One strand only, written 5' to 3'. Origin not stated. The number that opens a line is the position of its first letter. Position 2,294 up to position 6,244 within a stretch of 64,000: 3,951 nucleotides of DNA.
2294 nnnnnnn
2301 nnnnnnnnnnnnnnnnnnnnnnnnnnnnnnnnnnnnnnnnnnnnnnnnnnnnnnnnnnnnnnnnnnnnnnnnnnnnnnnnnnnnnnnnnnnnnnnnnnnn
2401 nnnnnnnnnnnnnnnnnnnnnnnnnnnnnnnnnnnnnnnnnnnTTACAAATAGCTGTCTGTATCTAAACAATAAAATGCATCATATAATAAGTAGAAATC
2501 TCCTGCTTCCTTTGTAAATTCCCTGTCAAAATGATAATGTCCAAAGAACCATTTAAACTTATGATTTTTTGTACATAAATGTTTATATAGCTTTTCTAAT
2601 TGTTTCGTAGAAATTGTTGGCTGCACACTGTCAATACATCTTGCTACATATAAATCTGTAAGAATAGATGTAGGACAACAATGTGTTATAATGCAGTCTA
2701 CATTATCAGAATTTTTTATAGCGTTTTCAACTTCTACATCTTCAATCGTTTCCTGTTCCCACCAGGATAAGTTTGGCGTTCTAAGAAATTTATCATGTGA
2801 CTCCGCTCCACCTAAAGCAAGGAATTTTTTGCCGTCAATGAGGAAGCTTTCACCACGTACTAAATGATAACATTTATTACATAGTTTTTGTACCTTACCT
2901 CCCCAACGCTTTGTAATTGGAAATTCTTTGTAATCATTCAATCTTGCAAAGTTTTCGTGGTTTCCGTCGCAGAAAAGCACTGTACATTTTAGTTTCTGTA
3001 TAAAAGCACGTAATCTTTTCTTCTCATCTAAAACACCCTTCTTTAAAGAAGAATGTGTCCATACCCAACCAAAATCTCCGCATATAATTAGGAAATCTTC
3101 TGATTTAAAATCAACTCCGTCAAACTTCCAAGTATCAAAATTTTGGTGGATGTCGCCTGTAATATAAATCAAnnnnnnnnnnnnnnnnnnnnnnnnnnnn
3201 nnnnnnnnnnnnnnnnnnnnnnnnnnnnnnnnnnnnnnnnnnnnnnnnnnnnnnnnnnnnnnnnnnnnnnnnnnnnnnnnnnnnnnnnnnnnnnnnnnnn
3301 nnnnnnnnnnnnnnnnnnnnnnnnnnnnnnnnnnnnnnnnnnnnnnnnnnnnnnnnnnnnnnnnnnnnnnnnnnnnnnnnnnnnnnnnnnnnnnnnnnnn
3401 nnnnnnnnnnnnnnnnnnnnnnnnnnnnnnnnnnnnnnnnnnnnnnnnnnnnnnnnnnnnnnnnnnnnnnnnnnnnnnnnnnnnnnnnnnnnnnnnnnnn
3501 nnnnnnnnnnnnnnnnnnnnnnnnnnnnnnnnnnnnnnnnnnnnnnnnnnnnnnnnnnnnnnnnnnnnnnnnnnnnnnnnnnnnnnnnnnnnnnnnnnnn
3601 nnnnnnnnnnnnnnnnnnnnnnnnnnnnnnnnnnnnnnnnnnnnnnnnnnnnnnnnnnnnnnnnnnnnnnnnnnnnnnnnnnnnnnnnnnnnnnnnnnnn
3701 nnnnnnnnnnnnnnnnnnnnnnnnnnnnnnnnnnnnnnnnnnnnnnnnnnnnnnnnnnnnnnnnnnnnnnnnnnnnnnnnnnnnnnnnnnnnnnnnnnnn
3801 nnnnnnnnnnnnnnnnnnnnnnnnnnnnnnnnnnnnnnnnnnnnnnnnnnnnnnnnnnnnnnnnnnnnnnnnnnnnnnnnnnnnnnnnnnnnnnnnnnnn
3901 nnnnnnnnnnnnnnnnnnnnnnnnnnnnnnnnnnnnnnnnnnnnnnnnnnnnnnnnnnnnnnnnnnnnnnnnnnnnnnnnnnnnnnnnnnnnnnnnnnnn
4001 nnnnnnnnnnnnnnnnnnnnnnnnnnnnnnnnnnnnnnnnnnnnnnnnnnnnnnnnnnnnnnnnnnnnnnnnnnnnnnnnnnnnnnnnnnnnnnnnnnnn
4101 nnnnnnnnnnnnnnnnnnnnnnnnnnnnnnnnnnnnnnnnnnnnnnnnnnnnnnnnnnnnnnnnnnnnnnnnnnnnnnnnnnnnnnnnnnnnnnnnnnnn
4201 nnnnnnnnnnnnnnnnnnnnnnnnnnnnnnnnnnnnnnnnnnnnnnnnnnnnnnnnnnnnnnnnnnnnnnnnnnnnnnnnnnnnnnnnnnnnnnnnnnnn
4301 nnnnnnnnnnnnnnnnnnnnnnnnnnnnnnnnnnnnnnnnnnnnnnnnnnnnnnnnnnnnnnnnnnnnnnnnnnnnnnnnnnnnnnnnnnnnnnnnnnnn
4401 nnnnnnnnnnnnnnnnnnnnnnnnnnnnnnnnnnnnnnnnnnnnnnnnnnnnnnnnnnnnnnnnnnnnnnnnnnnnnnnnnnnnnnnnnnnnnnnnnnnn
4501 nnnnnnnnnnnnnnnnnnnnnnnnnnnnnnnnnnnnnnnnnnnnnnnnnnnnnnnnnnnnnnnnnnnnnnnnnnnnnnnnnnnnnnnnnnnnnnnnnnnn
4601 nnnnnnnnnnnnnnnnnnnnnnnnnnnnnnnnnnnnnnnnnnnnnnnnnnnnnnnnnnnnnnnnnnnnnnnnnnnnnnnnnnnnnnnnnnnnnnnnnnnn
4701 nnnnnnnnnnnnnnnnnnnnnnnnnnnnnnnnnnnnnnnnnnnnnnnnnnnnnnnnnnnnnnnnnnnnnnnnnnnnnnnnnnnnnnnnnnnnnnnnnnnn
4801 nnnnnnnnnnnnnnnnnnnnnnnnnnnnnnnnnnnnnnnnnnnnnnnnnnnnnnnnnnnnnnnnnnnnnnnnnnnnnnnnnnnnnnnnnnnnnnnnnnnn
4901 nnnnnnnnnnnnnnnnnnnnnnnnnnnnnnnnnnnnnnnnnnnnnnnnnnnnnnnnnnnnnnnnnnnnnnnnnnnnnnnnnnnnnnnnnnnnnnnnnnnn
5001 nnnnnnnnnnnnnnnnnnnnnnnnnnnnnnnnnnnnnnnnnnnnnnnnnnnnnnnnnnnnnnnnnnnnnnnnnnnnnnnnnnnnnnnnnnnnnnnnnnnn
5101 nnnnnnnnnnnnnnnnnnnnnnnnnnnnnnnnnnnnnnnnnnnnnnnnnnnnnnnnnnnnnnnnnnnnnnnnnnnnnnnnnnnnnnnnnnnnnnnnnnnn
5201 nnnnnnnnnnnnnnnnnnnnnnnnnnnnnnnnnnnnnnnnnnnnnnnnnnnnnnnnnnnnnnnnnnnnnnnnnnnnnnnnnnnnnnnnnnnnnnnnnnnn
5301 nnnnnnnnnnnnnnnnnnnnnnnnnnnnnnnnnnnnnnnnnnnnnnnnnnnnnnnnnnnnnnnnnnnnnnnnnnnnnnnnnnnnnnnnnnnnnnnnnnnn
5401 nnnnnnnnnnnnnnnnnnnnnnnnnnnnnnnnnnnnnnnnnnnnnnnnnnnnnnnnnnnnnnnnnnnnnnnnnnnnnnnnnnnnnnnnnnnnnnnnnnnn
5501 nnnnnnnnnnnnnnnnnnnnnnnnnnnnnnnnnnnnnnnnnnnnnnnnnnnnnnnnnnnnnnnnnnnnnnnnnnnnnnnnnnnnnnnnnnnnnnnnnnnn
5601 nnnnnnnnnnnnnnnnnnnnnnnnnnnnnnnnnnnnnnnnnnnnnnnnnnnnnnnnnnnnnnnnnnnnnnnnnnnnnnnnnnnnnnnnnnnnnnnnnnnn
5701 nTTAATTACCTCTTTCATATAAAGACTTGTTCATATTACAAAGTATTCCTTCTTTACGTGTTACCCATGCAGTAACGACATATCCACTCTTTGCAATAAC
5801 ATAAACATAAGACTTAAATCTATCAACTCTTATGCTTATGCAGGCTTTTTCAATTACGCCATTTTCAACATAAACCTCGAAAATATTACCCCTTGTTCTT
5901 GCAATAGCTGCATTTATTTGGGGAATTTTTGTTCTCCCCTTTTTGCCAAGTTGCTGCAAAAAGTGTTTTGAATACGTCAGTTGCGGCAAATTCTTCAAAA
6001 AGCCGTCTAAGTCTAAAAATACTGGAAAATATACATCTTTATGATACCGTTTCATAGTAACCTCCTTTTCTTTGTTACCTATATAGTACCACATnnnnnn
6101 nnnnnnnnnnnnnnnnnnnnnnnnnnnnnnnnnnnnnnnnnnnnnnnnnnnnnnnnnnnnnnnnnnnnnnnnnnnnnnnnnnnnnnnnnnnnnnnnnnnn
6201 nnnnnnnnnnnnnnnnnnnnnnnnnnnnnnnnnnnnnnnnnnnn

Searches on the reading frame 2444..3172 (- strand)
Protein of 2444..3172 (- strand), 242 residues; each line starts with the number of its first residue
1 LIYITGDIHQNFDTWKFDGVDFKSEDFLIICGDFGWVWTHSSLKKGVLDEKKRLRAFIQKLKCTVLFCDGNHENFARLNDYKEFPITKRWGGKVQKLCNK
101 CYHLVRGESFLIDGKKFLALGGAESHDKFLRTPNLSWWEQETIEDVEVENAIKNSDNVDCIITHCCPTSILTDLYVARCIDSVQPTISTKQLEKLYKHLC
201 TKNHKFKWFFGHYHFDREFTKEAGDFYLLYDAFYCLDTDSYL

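Call 16: search_protein_families(library=phrogs, proteins=[window:2444-3172:-], max_evalue=0.001)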
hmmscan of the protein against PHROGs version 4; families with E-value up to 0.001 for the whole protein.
window:2444-3172:- (242 aa): 1 family
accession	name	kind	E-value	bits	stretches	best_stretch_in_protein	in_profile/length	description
phrog_1649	-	other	3.2e-31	109.1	1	1-227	37-265/308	metallo-phosphoesterase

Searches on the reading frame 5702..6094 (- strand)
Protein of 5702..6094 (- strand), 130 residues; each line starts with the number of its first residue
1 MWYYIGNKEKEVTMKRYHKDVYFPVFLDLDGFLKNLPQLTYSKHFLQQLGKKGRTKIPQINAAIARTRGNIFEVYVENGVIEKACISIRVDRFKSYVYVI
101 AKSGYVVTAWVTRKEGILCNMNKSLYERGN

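Call 16: search_protein_families(library=phrogs, proteins=[window:5702-6094:-], max_evalue=0.001)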
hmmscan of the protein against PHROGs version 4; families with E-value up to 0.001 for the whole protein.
window:5702-6094:- (130 aa): 1 family
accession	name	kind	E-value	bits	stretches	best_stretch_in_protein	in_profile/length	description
phrog_24108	-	unknown function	1e-06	30.1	1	11-126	14-129/135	-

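Call 18: search_protein_families(library=pfam, proteins=[window:5702-6094:-], max_evalue=0.1)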
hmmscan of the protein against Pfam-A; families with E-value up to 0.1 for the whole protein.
window:5702-6094:- (130 aa): 0 families
